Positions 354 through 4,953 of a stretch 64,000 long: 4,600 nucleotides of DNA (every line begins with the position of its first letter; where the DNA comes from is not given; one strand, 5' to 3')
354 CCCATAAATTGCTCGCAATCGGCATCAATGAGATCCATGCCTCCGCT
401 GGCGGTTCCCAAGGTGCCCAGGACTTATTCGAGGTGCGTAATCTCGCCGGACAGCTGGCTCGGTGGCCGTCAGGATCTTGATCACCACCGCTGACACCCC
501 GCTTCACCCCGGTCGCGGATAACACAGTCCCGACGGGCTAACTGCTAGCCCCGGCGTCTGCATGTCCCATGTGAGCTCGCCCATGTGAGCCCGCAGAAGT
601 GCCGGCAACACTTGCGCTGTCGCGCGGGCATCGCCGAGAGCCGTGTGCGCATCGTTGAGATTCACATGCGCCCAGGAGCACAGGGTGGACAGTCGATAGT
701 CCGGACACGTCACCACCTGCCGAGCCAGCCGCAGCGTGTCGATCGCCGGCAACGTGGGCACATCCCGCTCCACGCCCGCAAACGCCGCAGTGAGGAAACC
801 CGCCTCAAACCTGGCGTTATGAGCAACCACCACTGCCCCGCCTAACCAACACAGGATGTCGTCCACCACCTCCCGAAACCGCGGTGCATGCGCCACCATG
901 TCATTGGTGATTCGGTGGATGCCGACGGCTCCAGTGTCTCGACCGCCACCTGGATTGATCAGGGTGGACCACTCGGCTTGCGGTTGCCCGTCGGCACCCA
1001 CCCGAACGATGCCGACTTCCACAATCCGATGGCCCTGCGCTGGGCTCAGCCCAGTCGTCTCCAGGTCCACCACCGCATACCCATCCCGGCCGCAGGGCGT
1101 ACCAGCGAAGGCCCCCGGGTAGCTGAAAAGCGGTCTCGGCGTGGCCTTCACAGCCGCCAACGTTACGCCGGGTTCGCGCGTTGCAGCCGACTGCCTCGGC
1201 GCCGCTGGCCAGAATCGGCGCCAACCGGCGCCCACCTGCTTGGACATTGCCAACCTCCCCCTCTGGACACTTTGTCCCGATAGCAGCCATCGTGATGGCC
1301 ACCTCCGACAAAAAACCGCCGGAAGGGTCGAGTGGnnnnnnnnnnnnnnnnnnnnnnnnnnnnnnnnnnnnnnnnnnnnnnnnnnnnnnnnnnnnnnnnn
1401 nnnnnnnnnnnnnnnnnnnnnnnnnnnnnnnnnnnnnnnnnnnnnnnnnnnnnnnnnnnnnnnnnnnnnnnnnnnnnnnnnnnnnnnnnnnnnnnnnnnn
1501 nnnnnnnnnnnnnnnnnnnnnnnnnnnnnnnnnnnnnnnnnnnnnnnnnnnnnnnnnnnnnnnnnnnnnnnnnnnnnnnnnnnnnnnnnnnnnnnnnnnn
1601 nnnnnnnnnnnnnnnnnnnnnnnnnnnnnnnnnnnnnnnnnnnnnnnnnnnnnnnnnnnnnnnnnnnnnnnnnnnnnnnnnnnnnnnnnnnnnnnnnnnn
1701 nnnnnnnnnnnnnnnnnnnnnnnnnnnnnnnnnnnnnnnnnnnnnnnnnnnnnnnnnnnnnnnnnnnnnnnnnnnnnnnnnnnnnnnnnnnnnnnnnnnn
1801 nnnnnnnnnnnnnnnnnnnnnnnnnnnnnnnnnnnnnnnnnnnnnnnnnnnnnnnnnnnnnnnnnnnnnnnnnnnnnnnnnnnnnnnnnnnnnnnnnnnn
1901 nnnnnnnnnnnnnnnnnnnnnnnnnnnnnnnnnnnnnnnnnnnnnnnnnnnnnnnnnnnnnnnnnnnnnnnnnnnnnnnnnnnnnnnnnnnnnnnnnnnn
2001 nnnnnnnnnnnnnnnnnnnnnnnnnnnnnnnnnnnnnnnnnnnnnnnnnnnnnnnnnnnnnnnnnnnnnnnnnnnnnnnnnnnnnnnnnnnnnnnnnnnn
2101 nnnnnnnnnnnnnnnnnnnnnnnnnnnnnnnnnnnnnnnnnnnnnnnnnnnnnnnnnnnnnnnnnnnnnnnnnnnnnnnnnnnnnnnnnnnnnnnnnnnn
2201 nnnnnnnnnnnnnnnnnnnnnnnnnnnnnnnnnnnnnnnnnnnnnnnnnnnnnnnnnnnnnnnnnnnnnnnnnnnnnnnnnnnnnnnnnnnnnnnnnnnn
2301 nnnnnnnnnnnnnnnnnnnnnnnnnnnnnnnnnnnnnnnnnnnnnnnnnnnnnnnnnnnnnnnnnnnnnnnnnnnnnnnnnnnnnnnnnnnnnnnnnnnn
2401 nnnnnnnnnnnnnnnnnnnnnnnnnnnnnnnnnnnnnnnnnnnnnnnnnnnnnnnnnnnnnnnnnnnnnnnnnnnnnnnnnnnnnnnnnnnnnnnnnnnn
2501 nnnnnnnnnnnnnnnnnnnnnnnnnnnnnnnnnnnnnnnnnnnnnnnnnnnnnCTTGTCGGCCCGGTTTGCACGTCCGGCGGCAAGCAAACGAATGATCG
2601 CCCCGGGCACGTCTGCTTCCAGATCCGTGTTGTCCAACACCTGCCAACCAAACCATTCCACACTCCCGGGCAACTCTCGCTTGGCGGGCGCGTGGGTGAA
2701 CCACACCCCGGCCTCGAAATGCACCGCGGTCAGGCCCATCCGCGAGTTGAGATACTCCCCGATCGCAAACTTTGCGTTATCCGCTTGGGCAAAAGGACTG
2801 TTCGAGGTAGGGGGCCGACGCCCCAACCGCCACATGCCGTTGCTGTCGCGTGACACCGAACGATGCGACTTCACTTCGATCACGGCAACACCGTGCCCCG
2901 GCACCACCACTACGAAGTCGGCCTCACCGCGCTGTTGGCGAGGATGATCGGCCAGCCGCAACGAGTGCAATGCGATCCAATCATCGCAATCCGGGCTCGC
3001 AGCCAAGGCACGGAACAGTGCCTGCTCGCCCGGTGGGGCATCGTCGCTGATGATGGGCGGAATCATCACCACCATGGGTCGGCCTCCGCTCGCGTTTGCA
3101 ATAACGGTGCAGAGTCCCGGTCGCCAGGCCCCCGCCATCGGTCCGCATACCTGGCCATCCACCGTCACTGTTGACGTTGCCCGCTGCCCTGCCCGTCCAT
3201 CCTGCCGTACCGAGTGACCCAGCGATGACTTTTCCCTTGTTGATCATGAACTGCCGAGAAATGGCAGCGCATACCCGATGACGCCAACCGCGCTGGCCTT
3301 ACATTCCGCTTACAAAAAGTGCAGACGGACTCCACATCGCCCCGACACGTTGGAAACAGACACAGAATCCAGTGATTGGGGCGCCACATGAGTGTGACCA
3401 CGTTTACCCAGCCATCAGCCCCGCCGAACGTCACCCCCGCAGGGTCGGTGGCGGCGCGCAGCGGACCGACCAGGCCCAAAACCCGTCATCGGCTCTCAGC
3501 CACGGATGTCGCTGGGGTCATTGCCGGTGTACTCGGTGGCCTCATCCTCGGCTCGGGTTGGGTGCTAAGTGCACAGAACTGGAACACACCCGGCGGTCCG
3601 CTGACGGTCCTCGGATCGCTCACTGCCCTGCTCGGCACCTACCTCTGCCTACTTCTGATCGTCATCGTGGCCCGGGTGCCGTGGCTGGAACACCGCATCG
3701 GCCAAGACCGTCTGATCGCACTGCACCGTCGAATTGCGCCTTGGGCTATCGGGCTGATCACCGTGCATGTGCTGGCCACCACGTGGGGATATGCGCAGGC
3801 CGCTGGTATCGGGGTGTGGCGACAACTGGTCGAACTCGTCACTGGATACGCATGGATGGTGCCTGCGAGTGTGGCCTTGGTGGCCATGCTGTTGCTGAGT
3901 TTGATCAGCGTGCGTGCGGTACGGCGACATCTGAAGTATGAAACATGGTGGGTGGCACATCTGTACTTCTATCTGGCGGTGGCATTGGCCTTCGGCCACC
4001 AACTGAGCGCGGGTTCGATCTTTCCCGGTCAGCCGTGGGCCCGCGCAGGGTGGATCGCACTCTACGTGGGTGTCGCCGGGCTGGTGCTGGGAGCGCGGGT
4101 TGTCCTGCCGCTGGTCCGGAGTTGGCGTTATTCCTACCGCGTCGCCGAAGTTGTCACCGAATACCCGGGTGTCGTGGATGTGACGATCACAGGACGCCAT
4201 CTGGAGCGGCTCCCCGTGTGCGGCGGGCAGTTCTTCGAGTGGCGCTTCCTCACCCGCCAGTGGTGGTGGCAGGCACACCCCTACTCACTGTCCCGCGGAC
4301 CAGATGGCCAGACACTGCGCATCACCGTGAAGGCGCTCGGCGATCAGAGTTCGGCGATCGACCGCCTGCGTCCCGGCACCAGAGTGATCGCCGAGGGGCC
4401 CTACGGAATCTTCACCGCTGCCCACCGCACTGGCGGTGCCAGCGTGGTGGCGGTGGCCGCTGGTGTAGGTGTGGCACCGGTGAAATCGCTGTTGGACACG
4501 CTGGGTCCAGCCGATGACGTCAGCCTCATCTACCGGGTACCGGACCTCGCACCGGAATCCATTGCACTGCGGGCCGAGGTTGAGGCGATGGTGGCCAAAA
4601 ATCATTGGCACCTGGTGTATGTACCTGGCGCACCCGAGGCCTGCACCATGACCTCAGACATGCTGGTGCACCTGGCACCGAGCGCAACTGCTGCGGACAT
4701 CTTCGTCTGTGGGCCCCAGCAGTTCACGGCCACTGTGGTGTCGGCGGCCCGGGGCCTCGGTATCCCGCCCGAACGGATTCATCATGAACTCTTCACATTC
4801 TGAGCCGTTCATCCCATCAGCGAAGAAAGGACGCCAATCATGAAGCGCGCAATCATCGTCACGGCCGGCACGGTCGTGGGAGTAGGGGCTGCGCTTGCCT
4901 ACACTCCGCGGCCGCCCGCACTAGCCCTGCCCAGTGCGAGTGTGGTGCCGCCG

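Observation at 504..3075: NERD nuclease-like / SF1 helicase fusion adjacent to a DEDDh exonuclease: possible nucleic-acid defence or repair pair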

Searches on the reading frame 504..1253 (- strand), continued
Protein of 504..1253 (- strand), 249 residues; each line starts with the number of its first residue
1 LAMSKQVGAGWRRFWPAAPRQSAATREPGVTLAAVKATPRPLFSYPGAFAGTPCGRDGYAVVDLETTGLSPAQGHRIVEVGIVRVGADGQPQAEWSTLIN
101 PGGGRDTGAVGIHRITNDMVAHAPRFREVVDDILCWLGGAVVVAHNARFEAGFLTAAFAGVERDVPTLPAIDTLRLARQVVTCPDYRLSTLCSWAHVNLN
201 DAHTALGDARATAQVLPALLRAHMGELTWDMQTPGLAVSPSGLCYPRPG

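Call 41: search_solved_structures(query=window:504-1247:-, max_evalue=0.001)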
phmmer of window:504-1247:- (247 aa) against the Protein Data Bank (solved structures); distinct sequences matched with E-value up to 0.001: 10.
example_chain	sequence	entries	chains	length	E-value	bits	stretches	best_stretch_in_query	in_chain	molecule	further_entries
2p1j_A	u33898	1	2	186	3.2e-18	69.3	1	53-215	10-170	DNA polymerase III polC-type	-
2gui_A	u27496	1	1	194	6.6e-18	68.3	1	58-217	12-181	DNA polymerase III epsilon subunit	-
1j53_A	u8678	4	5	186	7.4e-18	68.1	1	58-217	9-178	DNA polymerase III, epsilon chain | DNA polymerase III epsilon subunit | DNA POLYMERASE III SUBUNIT EPSILON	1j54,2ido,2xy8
5fku_D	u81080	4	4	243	9.6e-18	67.7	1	58-218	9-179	DNA POLYMERASE III SUBUNIT EPSILON | DNA POLYMERASE III EPSILON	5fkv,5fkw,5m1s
9qpc_A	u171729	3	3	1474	9e-11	44.9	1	55-214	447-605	DNA polymerase III PolC-type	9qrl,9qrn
8zef_A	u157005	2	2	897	5.9e-10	42.2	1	53-214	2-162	3'-5' exonuclease DinG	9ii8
8h18_A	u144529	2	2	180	2e-06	30.6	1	49-209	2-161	DnaQ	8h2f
4fzx_C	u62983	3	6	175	6.5e-05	25.7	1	59-152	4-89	Exodeoxyribonuclease 10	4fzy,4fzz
8fyc_K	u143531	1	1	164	8.5e-05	25.3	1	57-209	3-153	DEDDh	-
8fy9_A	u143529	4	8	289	0.00027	23.7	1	56-209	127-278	Cas2-DEDDh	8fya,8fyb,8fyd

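Call 76: search_protein_families(library=padloc, proteins=[P0147], max_evalue=0.00001)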
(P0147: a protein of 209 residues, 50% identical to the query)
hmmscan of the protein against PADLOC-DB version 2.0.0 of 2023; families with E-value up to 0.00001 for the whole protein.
P0147 (209 aa): 3 families
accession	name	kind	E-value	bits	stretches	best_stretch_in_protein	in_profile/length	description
PDLC05027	PDC-S48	-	1.5e-63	213.3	1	15-188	4-179/411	-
PDLC05028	PDC-S48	-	8.9e-60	200.7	1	14-190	17-194/512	-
PDLC01247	DEDDh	-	8.4e-37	124.9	1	19-172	2-138/139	"CAS-I,CAS-II,CAS-III,CAS-IV,CAS-V,CAS-VI; associated"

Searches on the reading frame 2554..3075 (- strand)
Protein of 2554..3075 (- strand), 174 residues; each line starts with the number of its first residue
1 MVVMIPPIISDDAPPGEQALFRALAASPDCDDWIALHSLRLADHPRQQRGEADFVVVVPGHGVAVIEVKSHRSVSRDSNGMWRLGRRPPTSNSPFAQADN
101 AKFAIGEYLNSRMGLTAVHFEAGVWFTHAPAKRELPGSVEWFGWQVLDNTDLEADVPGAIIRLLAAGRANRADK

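Call 25: find_related_loci(query=A3, collection=metagenome_contigs, flank=5000)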
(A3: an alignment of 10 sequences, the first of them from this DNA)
Query A3 (174 aa) in metagenome_contigs; peptide patterns used: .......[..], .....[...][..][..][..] (x = any residue, [..] = any of these).
600 stretches matched a pattern (row limit reached: there are more); 128 encode a relative of the query (tblastn E <= 1e-3); the best 80 are kept; 80 distinct loci.
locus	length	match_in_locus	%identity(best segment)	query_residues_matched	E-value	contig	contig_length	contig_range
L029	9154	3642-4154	55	4-173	7e-57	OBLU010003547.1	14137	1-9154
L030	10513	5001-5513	53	4-174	5e-57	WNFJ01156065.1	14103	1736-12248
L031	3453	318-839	52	1-173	1e-53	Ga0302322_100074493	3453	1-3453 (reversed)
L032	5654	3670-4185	52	4-174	2e-53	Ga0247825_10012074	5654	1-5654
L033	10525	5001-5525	51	1-174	3e-53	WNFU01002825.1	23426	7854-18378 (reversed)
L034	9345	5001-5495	55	4-167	2e-52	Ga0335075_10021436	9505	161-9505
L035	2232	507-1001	55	4-167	7e-53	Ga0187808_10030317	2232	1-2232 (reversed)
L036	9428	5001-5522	51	1-174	1e-51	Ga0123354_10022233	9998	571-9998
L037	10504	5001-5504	54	4-170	6e-51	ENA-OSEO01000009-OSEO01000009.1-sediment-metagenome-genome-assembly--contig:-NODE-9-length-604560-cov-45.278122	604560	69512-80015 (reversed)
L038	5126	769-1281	49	4-174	3e-49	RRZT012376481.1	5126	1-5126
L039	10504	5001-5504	51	1-167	2e-49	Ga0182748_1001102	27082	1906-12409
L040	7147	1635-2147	50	4-174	3e-49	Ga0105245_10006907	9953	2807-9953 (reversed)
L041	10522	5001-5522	51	1-174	2e-47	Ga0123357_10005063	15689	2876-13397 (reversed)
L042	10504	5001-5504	48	1-167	3e-47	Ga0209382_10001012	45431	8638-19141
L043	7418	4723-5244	51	1-174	8e-46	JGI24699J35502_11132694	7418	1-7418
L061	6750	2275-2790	46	1-173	4e-41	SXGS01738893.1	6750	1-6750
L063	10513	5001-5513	49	1-170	3e-40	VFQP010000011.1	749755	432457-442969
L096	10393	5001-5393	35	1-126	2e-19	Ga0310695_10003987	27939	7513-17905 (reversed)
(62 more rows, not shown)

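Call 76: search_protein_families(library=padloc, proteins=[L061:4058-5284:+, L096:2614-3459:+, L096:6709-7692:+], max_evalue=0.00001)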
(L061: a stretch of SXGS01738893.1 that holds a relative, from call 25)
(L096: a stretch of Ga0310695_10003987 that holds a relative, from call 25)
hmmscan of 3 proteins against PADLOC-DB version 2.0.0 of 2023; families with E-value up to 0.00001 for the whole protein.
L061:4058-5284:+ (408 aa): 3 families
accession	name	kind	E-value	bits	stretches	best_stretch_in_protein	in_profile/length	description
PDLC05027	PDC-S48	-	2.3e-163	542.1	1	1-408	1-405/411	-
PDLC05028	PDC-S48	-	2.6e-71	238.7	1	6-403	20-406/512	-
PDLC01247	DEDDh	-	1.8e-39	133.5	1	8-162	2-138/139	"CAS-I,CAS-II,CAS-III,CAS-IV,CAS-V,CAS-VI; associated"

L096:2614-3459:+ (281 aa): 3 families
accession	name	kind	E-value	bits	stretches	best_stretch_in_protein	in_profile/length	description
PDLC01247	DEDDh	-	2.8e-39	132.9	1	20-194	1-138/139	"CAS-I,CAS-II,CAS-III,CAS-IV,CAS-V,CAS-VI; associated"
PDLC05027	PDC-S48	-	5.1e-30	102.9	2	17-139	4-130/411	-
PDLC05028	PDC-S48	-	1.6e-20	71.2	1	18-115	19-116/512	-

L096:6709-7692:+ (327 aa): 78 families (the best 25 are shown)
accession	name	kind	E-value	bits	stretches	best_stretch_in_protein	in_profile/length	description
PDLC02937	RT_I-B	-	4.3e-35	119.5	1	49-304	43-300/316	-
PDLC02941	RT_II-A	-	2.6e-32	110.2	1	24-307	33-294/309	-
PDLC02939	RT_II-A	-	3.6e-32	110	1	58-307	51-294/304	-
PDLC02943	RT_III-A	-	6.3e-31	105.5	1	18-310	36-317/322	-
PDLC02938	RT_I-B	-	1.1e-30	105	1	19-268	16-255/332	-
PDLC02942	RT_III-A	-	2.4e-30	103.8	1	25-302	63-328/341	-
PDLC03739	RT_Ec107-like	-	1.1e-29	101.8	1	31-299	37-295/307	retron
PDLC02944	RT_III-A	-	3.7e-29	100.3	2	133-301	191-360/597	-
PDLC02940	RT_II-A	-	8.7e-27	91.9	1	22-292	202-451/477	-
PDLC02946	RT_III-A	-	1e-26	91.9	1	73-302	99-320/330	-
PDLC01136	RT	-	2.6e-25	87.3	1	66-239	89-259/263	RT (reverse transcriptase)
PDLC02962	RT-TIR_XII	-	1.3e-24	84.9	1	33-307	43-326/478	single gene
PDLC02961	RT-TIR_XII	-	1.3e-24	84.9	1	31-307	43-325/475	single gene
PDLC02948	RT_IX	-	2.6e-24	83.9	1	23-225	62-257/317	-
PDLC02960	RT-Protease_XI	-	1.1e-23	82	1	28-306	30-312/506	single gene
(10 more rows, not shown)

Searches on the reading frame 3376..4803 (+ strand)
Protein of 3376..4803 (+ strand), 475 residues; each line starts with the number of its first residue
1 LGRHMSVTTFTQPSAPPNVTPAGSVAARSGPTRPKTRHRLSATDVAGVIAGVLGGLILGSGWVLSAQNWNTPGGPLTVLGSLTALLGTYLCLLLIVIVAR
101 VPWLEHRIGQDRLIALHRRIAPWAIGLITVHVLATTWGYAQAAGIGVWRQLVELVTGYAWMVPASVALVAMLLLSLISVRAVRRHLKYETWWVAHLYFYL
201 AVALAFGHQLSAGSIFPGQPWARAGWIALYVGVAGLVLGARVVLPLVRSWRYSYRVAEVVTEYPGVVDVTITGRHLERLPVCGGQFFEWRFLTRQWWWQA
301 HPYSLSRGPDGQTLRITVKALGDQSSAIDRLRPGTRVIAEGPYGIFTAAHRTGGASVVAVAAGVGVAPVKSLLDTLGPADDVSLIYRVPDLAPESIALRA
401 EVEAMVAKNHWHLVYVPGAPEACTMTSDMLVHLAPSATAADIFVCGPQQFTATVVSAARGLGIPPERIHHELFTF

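Call 3: search_protein_families(library=pfam, proteins=[window:3376-4803:+], max_evalue=0.01)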
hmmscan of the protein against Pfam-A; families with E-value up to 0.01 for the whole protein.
window:3376-4803:+ (475 aa): 4 families
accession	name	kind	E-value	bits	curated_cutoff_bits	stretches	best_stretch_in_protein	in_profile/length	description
PF01794.25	Ferric_reduct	-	3e-16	60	28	1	84-205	2-120/121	Ferric reductase like transmembrane component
PF00175.26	NAD_binding_1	-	5.1e-06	27.5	22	1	360-454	2-107/109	Oxidoreductase NAD-binding domain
PF08022.18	FAD_binding_8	-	0.00054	20.5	22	1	283-344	32-106/109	FAD-binding domain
PF22290.1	DmmA-like_N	-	0.001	20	33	1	351-468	15-124/124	Dimethylamine monooxygenase subunit DmmA-like, N-terminal domain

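Call 80: find_homologous_proteins(query=window:3376-4803:+, max_evalue=1e-40)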
Query window:3376-4803:+ (475 aa): 1406 proteins with E <= 1e-40 among 8000 candidates; the best 120 are listed.
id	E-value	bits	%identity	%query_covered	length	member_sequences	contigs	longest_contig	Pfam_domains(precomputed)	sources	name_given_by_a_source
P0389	0.0e+0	1051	100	99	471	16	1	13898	PF01794.26,PF00175.27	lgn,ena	-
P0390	1.5e-232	791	73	100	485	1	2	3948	PF01794.26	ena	-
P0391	5.6e-232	789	73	100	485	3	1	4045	PF01794.26,PF00175.27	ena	-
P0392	6.8e-231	785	75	99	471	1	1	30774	PF01794.26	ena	-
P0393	2.9e-169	582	62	88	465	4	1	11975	PF01794.26,PF08022.19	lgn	-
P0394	9.4e-169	580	61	87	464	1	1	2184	PF01794.26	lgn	-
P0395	2.4e-168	579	62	93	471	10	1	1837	PF01794.26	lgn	-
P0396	1.2e-164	567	62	88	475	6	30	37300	PF01794.26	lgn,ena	-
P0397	1.9e-163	563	59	94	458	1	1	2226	PF01794.26,PF08022.19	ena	-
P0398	1.9e-162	560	60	92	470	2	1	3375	PF01794.26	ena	-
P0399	3.5e-162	559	58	92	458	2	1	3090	PF01794.26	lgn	-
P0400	1.7e-161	556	58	92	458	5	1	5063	PF01794.26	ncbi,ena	-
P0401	1.3e-158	547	63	85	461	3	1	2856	PF01794.26,PF08022.19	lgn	-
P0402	1.8e-154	533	58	85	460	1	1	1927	PF01794.26,PF08022.19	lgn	-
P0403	7.3e-150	518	57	91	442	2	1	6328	PF01794.26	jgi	jgi:predicted ferric reductase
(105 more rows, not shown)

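Call 81: find_encoding_contigs(protein=P0396, flank=7000, max_places=3)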
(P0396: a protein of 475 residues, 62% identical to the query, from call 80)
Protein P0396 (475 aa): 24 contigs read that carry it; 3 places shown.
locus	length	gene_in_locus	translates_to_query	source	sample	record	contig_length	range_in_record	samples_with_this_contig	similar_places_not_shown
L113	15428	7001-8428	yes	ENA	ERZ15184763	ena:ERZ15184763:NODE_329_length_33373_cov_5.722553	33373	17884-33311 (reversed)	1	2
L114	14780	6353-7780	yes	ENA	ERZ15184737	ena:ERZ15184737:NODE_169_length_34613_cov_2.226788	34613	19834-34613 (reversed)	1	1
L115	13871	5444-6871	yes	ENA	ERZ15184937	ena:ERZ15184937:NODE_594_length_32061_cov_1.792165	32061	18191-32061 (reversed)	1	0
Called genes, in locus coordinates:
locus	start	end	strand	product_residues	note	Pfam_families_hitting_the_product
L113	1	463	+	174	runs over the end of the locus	?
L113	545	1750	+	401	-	PF00365:PFK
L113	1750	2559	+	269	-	PF00561:Abhydrolase_1, PF12146:Hydrolase_4, PF12697:Abhydrolase_6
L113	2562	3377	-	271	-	PF14512:TM1586_NiRdase (faint), PF00881:Nitroreductase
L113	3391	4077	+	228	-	PF00775:Dioxygenase_C, PF13620:CarboxypepD_reg (weak)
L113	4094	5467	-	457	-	PF00672:HAMP, PF00512:HisKA, PF02518:HATPase_c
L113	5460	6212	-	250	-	PF00072:Response_reg, PF00486:Trans_reg_C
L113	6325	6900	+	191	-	PF09968:DUF2202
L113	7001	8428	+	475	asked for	PF01794:Ferric_reduct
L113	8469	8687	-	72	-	-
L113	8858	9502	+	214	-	PF04205:FMN_bind (weak)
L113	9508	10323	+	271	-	PF02424:ApbE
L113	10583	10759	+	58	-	-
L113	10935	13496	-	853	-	PF00092:VWA (weak), PF13519:VWA_2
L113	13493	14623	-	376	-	PF03793:PASTA (weak), PF08305:NPCBM (weak)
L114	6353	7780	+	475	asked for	PF01794:Ferric_reduct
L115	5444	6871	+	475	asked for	PF01794:Ferric_reduct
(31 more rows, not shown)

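Call 82: find_encoding_contigs(protein=P0391, flank=5000, max_places=2)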
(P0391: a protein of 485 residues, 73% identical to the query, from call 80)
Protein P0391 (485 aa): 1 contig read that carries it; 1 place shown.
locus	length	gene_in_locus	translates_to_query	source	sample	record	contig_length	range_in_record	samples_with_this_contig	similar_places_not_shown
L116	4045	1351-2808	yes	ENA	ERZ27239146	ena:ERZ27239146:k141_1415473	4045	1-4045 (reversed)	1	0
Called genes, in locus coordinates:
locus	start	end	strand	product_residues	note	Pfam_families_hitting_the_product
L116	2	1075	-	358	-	?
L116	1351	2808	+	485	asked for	PF01794:Ferric_reduct, PF00175:NAD_binding_1 (weak)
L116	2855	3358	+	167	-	-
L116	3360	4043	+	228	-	?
